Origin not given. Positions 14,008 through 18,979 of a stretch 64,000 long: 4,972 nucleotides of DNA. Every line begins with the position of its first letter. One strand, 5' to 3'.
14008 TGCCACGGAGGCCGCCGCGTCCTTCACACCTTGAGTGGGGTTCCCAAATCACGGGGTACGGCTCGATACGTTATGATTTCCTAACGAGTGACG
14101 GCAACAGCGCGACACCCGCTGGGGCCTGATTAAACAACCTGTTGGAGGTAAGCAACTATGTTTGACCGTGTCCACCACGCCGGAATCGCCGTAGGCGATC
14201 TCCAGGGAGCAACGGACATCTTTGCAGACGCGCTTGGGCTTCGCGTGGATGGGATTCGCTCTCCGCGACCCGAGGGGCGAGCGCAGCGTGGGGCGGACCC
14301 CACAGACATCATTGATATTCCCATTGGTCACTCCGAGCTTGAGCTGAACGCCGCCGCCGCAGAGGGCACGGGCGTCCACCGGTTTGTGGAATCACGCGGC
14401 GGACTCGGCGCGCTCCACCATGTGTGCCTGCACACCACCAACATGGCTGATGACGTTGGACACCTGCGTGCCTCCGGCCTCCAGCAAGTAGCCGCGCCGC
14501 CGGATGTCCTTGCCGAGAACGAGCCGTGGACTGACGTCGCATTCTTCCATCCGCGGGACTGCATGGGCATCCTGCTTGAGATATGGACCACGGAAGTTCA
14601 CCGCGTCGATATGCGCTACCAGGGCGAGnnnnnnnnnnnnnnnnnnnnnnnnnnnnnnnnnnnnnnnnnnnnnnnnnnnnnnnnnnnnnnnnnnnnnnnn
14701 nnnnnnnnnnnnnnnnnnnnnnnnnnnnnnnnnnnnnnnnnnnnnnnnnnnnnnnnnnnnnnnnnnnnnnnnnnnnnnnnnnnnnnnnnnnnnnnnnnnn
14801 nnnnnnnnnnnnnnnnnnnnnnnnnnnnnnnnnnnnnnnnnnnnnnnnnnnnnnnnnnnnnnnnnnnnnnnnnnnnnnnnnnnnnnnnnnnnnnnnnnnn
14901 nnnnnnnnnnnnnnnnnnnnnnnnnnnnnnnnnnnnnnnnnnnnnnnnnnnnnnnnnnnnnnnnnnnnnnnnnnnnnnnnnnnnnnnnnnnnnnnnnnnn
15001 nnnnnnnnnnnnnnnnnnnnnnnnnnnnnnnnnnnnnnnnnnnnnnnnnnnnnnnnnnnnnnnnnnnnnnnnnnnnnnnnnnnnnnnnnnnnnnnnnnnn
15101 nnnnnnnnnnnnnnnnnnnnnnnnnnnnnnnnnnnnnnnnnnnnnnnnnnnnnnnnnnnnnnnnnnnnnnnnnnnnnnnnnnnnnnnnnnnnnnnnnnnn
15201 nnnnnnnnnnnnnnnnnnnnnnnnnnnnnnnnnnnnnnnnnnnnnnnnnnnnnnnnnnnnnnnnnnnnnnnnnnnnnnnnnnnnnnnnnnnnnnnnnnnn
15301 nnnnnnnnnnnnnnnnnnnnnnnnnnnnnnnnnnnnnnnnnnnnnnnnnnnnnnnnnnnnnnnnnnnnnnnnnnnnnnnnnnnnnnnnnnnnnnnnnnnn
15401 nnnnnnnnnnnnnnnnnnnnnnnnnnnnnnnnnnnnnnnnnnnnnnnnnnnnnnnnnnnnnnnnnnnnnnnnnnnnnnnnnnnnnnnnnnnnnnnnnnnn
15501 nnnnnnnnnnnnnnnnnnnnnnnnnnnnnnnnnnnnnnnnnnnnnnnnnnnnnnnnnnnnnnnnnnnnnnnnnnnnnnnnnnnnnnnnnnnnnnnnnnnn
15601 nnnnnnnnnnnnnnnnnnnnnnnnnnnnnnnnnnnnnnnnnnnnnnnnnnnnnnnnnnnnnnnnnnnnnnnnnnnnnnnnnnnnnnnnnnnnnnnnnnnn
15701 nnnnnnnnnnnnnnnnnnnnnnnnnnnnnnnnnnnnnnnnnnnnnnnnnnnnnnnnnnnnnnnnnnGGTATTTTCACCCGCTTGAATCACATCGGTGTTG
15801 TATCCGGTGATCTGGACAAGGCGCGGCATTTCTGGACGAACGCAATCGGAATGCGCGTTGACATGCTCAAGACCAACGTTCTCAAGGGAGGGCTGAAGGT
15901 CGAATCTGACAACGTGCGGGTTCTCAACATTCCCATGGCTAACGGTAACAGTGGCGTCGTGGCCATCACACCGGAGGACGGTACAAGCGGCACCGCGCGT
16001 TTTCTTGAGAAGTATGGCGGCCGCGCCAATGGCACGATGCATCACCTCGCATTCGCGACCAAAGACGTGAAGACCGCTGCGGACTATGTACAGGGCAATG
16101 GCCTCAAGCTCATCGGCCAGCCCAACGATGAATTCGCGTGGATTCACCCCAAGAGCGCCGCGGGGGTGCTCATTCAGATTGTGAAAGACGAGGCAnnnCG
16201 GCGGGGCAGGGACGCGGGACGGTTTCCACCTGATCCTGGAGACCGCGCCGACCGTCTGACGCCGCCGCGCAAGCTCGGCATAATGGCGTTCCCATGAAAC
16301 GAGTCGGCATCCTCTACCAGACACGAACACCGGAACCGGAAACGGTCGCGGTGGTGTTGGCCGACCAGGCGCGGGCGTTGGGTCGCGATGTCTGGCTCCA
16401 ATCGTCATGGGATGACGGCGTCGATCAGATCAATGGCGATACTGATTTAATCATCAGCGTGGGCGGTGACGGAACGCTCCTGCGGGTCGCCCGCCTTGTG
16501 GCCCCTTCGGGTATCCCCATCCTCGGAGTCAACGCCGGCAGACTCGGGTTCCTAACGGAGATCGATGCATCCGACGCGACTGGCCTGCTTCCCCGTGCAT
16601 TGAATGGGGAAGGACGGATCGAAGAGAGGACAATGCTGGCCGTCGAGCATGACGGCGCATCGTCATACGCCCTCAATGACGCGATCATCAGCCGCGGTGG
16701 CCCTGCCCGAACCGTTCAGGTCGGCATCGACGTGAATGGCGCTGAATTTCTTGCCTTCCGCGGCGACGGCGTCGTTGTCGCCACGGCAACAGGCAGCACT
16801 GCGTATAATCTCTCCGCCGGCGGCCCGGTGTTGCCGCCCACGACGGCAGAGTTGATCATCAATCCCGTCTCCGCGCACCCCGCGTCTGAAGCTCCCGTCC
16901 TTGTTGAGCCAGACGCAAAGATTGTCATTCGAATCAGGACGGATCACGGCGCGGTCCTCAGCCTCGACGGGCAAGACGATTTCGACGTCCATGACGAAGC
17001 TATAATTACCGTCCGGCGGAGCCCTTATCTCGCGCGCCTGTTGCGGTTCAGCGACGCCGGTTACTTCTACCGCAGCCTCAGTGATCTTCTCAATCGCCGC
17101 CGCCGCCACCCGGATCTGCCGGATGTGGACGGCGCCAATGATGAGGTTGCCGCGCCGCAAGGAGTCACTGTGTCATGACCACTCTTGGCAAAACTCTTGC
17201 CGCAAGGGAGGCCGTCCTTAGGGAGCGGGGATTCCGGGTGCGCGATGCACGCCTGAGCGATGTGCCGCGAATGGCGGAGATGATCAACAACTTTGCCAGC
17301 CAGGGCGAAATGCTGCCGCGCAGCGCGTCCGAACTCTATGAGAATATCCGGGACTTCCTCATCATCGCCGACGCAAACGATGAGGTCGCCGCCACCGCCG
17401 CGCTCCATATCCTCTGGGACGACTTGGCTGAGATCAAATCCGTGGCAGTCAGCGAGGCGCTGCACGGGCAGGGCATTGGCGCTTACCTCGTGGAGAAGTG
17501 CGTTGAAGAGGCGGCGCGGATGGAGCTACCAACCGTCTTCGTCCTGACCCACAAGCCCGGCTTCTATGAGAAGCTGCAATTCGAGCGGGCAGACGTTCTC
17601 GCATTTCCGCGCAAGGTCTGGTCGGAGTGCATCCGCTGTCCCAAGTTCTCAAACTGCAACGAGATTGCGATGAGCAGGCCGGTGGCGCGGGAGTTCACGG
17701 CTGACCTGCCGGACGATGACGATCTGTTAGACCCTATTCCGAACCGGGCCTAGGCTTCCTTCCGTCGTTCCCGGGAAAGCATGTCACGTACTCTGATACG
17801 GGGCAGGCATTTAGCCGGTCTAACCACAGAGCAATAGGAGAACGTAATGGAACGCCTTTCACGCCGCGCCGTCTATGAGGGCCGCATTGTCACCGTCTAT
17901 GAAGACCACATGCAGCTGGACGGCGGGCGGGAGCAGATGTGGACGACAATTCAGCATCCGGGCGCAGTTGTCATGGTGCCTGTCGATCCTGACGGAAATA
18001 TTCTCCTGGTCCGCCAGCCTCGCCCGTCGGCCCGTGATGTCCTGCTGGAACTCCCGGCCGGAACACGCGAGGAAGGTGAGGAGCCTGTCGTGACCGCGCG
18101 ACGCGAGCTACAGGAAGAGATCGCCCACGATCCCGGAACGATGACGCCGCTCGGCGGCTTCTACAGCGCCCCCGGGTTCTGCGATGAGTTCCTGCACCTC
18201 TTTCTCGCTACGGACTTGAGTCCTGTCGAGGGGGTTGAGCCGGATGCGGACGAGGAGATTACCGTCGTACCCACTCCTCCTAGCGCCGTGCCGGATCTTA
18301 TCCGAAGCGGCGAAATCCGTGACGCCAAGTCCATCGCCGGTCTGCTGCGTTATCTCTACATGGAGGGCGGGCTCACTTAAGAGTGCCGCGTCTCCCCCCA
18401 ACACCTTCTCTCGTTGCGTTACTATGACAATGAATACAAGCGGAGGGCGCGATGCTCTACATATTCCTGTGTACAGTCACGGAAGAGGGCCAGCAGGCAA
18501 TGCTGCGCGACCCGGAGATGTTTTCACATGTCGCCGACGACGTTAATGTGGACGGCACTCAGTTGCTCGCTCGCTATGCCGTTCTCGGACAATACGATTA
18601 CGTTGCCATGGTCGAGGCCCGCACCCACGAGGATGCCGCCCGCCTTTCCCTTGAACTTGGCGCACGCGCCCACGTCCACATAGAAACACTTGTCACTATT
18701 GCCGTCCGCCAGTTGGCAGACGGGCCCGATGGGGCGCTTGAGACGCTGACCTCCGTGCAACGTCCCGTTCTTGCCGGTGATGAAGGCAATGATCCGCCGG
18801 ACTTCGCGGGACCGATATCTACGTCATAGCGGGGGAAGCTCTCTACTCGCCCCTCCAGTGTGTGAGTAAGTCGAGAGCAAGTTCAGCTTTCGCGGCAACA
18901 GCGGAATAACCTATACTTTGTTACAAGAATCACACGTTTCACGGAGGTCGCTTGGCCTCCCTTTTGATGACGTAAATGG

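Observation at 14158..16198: Four paralogous double-VOC (methylmalonyl-CoA-epimerase-like) genes in one 64-kb window, two after nuoN and two embedded in the split mutase locus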

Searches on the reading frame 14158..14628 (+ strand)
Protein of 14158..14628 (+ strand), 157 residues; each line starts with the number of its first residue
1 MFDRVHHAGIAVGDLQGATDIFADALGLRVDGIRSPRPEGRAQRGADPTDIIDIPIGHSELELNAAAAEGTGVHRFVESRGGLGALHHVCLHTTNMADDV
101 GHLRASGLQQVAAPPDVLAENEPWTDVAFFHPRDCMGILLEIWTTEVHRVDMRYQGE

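Call 17: search_solved_structures(query=window:14158-14628:+, max_evalue=1, show_alignments=4)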
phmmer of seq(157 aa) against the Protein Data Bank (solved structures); distinct sequences matched with E-value up to 1: 15.
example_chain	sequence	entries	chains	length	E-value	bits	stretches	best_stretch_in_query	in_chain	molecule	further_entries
3rmu_A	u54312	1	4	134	4.8e-10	42.9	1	1-142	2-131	Methylmalonyl-CoA epimerase, mitochondrial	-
6qh4_C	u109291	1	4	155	2.6e-09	40.4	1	1-142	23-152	Methylmalonyl-CoA epimerase, mitochondrial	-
3oa4_A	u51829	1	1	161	1.4e-08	38.1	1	4-146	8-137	glyoxalase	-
6xbs_A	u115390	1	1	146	5.8e-08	36.1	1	3-145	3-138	Methylmalonyl-CoA epimerase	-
6wf6_A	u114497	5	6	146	1.3e-07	35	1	3-145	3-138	Methylmalonyl-CoA epimerase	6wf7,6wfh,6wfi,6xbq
6xbv_A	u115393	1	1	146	1.7e-07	34.6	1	3-145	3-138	Methylmalonyl-CoA epimerase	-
6xbr_A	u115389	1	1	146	3.4e-07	33.6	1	3-145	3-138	Methylmalonyl-CoA epimerase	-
6xbt_A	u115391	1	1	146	3.4e-07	33.6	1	3-145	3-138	Methylmalonyl-CoA epimerase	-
6bu2_A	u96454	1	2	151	0.00035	23.8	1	5-142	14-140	Glyoxalase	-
1sqi_A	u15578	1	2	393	0.14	15.3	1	69-116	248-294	4-hydroxyphenylpyruvic acid dioxygenase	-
1t47_A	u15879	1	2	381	0.19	14.9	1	65-116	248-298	4-hydroxyphenylpyruvate dioxygenase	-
3isq_A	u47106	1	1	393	0.51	13.5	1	69-115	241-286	4-hydroxyphenylpyruvate dioxygenase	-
5ec3_A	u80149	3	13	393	0.51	13.5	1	69-115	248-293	4-hydroxyphenylpyruvate dioxygenase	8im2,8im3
8jbw_A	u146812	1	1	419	0.53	13.4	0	68-121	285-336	4-hydroxyphenylpyruvate dioxygenase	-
1jc4_A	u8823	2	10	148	0.58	13.3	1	60-142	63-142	Methylmalonyl-CoA epimerase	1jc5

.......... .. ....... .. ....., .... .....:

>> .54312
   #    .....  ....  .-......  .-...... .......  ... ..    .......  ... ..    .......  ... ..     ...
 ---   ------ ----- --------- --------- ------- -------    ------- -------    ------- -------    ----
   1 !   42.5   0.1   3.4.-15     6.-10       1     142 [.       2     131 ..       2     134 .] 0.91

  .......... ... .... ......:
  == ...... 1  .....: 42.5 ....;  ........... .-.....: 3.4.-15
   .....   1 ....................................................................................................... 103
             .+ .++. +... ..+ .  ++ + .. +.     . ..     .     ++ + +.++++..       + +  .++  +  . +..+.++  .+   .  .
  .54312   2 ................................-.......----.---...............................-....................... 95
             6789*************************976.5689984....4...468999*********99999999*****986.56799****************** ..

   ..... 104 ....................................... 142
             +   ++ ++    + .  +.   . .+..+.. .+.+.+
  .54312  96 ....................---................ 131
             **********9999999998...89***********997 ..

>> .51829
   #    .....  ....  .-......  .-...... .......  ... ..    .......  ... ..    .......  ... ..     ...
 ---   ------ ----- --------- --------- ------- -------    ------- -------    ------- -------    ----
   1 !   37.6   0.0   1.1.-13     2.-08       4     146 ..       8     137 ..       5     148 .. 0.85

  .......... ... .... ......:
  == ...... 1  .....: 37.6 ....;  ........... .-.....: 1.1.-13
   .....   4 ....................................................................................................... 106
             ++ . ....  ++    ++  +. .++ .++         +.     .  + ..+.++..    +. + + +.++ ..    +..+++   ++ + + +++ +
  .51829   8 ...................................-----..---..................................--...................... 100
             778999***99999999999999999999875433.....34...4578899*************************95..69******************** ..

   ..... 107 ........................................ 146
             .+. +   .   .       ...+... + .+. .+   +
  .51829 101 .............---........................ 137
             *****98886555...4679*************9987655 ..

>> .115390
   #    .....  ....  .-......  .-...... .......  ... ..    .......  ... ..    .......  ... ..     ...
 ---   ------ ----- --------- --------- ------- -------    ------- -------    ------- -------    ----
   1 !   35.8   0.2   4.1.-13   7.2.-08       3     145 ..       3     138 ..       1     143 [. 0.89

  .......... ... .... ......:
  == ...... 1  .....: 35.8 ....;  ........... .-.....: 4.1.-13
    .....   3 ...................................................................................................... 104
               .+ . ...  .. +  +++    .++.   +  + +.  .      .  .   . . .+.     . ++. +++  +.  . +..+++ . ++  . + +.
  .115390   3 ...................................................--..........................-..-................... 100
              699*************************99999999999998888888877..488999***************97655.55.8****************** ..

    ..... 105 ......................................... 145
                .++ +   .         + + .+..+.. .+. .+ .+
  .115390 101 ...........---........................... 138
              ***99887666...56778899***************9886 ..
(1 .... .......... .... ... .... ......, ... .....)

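Call 48: search_protein_families(library=ncbifam, proteins=[window:14158-14628:+], max_evalue=0.01)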
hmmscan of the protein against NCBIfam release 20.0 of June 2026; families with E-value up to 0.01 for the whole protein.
seq(157 aa): 1 family
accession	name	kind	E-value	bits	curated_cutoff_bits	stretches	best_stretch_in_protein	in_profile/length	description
TIGR03081.1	metmalonyl_epim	equivalog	1.1e-17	64.8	114.95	1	4-142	1-127/129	methylmalonyl-CoA epimerase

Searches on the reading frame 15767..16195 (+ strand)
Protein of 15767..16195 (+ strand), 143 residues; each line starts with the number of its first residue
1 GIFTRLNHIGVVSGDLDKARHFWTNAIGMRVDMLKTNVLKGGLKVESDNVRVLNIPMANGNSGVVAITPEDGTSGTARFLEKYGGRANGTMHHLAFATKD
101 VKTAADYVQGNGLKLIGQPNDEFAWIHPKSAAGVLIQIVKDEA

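Call 48: search_protein_families(library=ncbifam, proteins=[window:15767-16195:+], max_evalue=0.01)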
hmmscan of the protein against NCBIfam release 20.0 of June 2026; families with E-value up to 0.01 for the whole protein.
seq(143 aa): 6 families
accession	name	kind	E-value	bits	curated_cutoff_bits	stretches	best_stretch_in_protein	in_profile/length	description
TIGR03081.1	metmalonyl_epim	equivalog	2e-16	60.7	114.95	1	5-139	1-128/129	methylmalonyl-CoA epimerase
NF050075.1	SMU1112c_YaeR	equivalog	0.00017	21.8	140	0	4-32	2-30/125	SMU1112c/YaeR family gloxylase I-like metalloprotein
TIGR03211.1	catechol_2_3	equivalog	0.00052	19.4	320.2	0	4-33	3-32/303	catechol 2,3-dioxygenase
TIGR00068.2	glyox_I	equivalog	0.0018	18.2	120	1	6-121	2-118/143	lactoylglutathione lyase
TIGR02295.1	HpaD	equivalog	0.0051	16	321.4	0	4-32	3-31/298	3,4-dihydroxyphenylacetate 2,3-dioxygenase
TIGR01263.1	4HPPD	equivalog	0.009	15.5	277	0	14-120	169-268/353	4-hydroxyphenylpyruvate dioxygenase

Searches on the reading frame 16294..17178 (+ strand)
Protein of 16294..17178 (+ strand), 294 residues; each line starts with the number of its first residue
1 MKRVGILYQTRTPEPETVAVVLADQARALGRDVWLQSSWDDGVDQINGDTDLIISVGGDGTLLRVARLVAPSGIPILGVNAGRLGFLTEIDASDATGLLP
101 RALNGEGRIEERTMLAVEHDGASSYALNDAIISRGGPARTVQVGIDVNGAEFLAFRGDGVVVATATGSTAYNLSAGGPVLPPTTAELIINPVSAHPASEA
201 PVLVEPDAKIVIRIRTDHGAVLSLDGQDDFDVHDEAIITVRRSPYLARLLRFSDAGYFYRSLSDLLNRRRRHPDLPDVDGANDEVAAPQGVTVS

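Call 31: search_protein_families(library=pfam, proteins=[window:16294-17178:+], max_evalue=1)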
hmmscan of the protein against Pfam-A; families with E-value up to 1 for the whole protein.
window:16294-17178:+ (294 aa): 4 families
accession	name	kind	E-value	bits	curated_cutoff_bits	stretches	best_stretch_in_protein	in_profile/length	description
PF20143.4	NAD_kinase_C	-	5.8e-24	84.7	23.7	1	127-251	1-125/126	ATP-NAD kinase C-terminal domain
PF01513.26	NAD_kinase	-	3.4e-20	73.1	25.5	1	41-106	64-129/130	ATP-NAD kinase N-terminal domain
PF00781.29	DAGK_cat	-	0.0047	16.9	23.6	1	44-76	49-84/125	Diacylglycerol kinase catalytic domain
PF11941.14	DUF3459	-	0.44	11.4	22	0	264-290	4-32/90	Domain of unknown function (DUF3459)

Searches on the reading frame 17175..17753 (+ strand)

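Call 31: search_protein_families(library=pfam, proteins=[window:17175-17753:+], max_evalue=1)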
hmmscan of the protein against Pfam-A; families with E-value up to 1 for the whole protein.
window:17175-17753:+ (192 aa): 7 families
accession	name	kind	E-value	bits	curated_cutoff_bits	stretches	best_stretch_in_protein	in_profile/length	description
PF00583.31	Acetyltransf_1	-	4e-12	46.9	20.7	1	56-134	26-114/116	Acetyltransferase (GNAT) family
PF13508.13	Acetyltransf_7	-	1.3e-10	41.9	27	1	62-137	5-83/84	Acetyltransferase (GNAT) domain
PF13673.13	Acetyltransf_10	-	4.5e-06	27.1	23.6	1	49-139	20-110/128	Acetyltransferase (GNAT) domain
PF14542.12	Acetyltransf_CG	-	0.00022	21.7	30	1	72-117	12-57/80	GCN5-related N-acetyl-transferase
PF23209.2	IDM1_C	-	0.012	16.2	33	1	61-112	34-84/140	Increased DNA methylation 1, C-terminal domain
PF13527.13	Acetyltransf_9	-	0.072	13.5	25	1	83-138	71-126/127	Acetyltransferase (GNAT) domain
PF08445.16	FR47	-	0.15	12.5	22.1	1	78-139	15-80/86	FR47-like protein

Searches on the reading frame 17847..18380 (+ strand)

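Call 31: search_protein_families(library=pfam, proteins=[window:17847-18380:+], max_evalue=1)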
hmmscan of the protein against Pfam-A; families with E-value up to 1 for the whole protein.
window:17847-18380:+ (177 aa): 2 families
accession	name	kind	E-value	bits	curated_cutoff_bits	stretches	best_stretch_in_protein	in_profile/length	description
PF00293.34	NUDIX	-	4.4e-16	59.5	21.1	1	38-141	3-110/134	NUDIX domain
PF14815.12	NUDIX_4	-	0.1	12.8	35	1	41-92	1-53/113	NUDIX domain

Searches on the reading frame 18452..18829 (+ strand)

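Call 31: search_protein_families(library=pfam, proteins=[window:18452-18829:+], max_evalue=1)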
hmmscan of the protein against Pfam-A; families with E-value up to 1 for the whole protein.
window:18452-18829:+ (125 aa): 3 families
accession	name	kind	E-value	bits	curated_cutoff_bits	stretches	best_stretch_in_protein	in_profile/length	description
PF08734.17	GYD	-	1.7e-15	57.2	31.4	1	3-87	1-86/91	GYD domain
PF01037.27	AsnC_trans_reg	-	0.016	15.5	25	1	42-78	28-66/73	Lrp/AsnC ligand binding domain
PF11746.14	DUF3303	-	0.13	12.9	21.2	1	1-79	1-77/92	Domain of unknown function (DUF3303)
